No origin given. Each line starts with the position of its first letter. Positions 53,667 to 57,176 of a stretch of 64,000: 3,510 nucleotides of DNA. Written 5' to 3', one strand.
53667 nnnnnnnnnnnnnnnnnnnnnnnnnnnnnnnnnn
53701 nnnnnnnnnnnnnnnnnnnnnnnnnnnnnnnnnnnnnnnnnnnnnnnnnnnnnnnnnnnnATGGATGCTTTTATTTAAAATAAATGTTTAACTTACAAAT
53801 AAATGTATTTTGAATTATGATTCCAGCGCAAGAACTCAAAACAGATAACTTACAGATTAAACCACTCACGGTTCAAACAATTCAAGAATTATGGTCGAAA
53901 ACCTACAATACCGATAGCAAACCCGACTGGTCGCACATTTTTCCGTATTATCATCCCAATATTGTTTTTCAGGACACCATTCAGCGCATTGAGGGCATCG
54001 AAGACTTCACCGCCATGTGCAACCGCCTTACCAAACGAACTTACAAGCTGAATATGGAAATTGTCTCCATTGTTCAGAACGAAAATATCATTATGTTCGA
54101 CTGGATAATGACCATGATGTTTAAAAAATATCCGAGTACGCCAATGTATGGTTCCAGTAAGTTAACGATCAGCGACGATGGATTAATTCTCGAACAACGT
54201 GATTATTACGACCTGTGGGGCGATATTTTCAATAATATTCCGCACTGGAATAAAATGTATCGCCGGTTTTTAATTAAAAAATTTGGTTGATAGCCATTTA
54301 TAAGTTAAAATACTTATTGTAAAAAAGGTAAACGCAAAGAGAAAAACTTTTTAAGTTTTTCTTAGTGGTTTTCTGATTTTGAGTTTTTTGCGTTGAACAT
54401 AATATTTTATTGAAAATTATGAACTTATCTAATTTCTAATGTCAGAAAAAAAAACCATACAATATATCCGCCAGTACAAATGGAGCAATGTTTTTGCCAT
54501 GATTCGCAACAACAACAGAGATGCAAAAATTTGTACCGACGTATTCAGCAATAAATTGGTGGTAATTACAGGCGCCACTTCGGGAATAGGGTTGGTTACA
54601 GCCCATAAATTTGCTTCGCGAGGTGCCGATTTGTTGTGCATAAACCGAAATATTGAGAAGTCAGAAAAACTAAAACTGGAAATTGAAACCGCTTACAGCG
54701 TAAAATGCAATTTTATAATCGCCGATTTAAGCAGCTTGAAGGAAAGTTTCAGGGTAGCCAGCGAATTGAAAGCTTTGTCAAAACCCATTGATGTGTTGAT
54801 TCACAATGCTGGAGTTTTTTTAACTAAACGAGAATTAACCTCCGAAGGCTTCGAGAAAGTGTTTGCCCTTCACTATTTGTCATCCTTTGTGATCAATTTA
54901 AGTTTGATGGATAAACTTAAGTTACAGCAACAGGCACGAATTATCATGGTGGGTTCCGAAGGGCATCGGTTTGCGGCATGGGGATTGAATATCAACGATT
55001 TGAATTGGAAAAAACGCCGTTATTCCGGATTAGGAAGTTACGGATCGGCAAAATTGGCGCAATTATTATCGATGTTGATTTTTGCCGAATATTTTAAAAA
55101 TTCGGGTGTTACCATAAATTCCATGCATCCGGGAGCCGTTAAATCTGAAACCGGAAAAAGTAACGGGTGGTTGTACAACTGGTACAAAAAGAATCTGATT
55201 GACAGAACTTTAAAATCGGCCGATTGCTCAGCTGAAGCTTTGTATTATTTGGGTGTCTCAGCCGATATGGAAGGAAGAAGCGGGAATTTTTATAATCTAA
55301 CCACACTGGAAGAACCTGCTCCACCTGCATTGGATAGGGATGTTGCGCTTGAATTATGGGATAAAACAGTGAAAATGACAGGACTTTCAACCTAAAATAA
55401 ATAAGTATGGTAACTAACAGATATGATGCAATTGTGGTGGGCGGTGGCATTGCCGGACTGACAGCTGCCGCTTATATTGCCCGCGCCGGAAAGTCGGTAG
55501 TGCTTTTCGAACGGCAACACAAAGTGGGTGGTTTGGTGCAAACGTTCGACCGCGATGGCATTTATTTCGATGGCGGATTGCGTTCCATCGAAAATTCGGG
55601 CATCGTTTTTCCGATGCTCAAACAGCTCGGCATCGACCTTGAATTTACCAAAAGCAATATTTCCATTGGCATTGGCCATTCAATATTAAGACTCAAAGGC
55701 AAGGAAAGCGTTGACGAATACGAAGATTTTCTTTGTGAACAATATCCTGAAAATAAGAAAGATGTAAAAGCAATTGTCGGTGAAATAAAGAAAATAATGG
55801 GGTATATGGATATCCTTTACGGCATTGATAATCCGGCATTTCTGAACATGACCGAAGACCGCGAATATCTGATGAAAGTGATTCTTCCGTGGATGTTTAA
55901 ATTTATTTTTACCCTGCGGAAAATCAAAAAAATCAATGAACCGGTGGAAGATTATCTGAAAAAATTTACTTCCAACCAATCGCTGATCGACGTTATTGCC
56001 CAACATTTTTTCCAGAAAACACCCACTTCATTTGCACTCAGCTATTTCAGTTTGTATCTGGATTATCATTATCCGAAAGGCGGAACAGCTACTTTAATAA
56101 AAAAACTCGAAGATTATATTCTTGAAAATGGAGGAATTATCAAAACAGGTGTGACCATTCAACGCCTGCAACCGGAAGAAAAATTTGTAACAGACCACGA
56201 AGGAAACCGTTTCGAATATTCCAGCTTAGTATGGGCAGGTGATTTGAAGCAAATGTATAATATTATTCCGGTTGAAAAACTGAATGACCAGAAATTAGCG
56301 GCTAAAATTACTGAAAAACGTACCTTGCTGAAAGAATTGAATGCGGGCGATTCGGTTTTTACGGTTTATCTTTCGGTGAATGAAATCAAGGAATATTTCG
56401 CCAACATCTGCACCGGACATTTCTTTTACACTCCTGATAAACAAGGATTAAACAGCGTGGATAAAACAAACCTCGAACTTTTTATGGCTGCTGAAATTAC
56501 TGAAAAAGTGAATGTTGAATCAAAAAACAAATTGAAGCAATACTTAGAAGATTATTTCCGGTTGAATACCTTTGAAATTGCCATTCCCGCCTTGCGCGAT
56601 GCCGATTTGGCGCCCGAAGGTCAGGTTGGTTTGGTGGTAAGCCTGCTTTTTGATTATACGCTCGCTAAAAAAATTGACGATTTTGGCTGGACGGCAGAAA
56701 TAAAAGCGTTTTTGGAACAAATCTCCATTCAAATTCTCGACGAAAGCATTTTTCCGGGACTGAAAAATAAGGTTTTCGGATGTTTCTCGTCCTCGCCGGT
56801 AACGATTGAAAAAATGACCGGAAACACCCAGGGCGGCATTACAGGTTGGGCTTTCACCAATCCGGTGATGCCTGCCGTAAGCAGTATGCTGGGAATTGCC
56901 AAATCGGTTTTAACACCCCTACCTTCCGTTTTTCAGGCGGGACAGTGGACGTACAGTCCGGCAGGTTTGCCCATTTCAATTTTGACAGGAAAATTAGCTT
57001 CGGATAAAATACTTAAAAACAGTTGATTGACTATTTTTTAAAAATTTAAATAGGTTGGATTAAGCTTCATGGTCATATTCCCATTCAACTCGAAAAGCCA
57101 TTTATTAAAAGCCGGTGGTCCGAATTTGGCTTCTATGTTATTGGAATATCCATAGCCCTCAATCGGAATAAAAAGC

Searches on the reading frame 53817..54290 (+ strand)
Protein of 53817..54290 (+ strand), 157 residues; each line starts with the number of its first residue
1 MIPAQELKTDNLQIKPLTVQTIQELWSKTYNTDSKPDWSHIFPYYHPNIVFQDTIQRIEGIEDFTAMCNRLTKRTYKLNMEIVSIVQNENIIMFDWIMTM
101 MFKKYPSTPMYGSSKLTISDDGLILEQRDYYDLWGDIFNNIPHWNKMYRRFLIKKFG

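Call 45: search_protein_families(library=pfam, proteins=[window:53817-54290:+], max_evalue=0.001)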
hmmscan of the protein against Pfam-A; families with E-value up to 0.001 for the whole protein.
window:53817-54290:+ (157 aa): 2 families
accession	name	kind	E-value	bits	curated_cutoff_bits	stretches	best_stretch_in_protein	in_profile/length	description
PF10184.16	DUF2358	-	9.7e-09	35.9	24.3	1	42-125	21-111/113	Uncharacterized conserved protein (DUF2358)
PF12680.13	SnoaL_2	-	1.5e-07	32.4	27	1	35-126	10-101/102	SnoaL-like domain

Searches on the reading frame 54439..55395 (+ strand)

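Call 45: search_protein_families(library=pfam, proteins=[window:54439-55395:+], max_evalue=0.001)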
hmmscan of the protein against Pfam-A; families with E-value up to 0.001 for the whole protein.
window:54439-55395:+ (318 aa): 3 families
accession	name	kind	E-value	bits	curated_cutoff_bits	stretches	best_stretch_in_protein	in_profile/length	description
PF00106.31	adh_short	-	1.1e-27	97.2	26.6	1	39-174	1-137/195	short chain dehydrogenase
PF13561.12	adh_short_C2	-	1.2e-16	61.5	27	1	45-269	1-215/236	Enoyl-(Acyl carrier protein) reductase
PF08659.16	KR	-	9e-08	32.7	22.6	1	41-142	3-109/180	KR domain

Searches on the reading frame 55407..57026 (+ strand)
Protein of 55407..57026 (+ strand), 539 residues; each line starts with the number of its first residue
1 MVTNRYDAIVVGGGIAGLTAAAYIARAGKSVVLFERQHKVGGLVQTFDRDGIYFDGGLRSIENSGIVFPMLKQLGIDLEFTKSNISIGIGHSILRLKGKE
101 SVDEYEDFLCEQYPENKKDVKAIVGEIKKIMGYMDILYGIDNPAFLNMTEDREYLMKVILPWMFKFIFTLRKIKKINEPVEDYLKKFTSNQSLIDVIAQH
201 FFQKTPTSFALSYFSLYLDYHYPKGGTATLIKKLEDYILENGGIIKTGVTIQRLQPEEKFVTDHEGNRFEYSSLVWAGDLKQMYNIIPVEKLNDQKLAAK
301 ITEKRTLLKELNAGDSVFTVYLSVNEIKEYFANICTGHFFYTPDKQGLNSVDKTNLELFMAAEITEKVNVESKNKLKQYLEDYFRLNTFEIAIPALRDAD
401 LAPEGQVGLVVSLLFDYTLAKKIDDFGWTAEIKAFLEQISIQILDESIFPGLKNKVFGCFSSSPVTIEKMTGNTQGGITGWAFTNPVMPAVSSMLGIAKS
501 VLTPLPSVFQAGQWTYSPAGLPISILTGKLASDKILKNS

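Call 45: search_protein_families(library=pfam, proteins=[window:55407-57026:+], max_evalue=0.001)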
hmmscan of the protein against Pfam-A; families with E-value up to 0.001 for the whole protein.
window:55407-57026:+ (539 aa): 11 families
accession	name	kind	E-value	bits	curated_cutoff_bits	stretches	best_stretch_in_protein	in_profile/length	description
PF01593.30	Amino_oxidase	-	1.2e-16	61.5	19.8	1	15-298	1-274/443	Flavin containing amine oxidoreductase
PF13450.12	NAD_binding_8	-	1.4e-14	54.5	21.9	1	10-73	1-67/68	NAD(P)-binding Rossmann-like domain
PF01266.30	DAO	-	3.1e-10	40.6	27.9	1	7-41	1-35/353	FAD dependent oxidoreductase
PF12831.13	FAD_oxidored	-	1.1e-07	32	27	1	7-43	1-37/416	FAD dependent oxidoreductase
PF00890.30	FAD_binding_2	-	1.8e-07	31.2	20.4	1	7-42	1-36/414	FAD binding domain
PF07992.20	Pyr_redox_2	-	7.1e-07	29.4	26.1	1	6-39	1-36/291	Pyridine nucleotide-disulphide oxidoreductase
PF03486.20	HI0933_like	-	4.9e-06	26.6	50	1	7-41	2-36/244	HI0933-like protein Rossmann domain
PF01134.28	GIDA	-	2.7e-05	23.8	22.1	1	7-40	1-32/391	Glucose inhibited division protein A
PF01946.23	Thi4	-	4.7e-05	23.2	26.2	1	6-42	18-55/235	Thi4 family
PF01494.25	FAD_binding_3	-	0.00044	20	22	1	6-39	2-35/349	FAD binding domain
PF00070.33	Pyr_redox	-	0.00053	20.9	22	1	8-41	2-35/82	Pyridine nucleotide-disulphide oxidoreductase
